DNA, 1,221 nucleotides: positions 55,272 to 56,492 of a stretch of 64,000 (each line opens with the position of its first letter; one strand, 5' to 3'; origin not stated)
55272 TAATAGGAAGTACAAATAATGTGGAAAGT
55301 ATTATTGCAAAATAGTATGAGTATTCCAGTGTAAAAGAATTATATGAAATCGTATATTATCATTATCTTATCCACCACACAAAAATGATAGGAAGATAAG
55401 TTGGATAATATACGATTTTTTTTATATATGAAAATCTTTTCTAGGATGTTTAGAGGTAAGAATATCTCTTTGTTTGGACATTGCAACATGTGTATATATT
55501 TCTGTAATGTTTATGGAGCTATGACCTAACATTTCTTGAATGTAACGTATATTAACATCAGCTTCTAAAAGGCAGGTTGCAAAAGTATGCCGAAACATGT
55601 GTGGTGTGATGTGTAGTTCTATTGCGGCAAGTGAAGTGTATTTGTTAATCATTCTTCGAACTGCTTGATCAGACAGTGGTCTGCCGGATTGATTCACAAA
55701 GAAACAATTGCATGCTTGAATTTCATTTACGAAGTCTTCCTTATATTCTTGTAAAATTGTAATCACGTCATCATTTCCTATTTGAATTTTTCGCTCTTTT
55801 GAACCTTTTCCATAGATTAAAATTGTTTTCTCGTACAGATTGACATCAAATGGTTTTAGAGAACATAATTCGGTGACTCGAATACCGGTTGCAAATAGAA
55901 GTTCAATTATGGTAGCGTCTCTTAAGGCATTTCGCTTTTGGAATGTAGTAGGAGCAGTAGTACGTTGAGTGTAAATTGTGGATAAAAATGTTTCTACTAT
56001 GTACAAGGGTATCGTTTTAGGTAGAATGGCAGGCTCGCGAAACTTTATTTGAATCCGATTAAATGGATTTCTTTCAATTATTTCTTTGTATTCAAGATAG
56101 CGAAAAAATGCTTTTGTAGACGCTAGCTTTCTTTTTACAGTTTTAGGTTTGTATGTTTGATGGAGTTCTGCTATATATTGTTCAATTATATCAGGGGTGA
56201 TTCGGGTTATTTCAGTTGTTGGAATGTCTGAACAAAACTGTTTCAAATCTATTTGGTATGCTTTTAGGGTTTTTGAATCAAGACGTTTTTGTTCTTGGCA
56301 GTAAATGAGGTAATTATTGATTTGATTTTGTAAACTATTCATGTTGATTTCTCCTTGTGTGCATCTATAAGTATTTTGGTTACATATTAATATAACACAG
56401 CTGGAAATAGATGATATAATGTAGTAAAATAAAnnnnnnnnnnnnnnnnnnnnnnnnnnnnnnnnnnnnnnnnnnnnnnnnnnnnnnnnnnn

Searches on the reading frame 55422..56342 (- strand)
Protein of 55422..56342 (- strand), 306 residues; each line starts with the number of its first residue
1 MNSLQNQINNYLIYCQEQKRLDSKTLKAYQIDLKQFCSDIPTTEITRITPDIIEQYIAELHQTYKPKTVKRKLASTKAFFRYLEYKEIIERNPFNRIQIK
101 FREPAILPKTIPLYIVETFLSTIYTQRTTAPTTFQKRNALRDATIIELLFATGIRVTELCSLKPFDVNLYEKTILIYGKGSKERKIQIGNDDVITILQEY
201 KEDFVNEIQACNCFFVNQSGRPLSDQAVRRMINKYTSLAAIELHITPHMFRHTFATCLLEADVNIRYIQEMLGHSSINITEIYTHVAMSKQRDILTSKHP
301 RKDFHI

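Call 6: search_protein_families(library=pfam, proteins=[window:55422-56342:-], max_evalue=0.001)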
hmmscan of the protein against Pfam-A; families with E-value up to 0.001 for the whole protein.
window:55422-56342:- (306 aa): 4 families
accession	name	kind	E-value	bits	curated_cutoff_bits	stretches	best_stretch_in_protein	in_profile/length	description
PF00589.27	Phage_integrase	-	2.3e-41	141.9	27.1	1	136-288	18-170/172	Phage integrase family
PF02899.23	Phage_int_SAM_1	-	4e-12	46.7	22.3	1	8-84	1-80/83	Phage integrase, N-terminal SAM-like domain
PF13495.12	Phage_int_SAM_4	-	4.3e-07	30.7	27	1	17-88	10-83/85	Phage integrase, N-terminal SAM-like domain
PF13102.12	Phage_int_SAM_5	-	0.00035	21.3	22.3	0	14-97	9-96/98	Phage integrase SAM-like domain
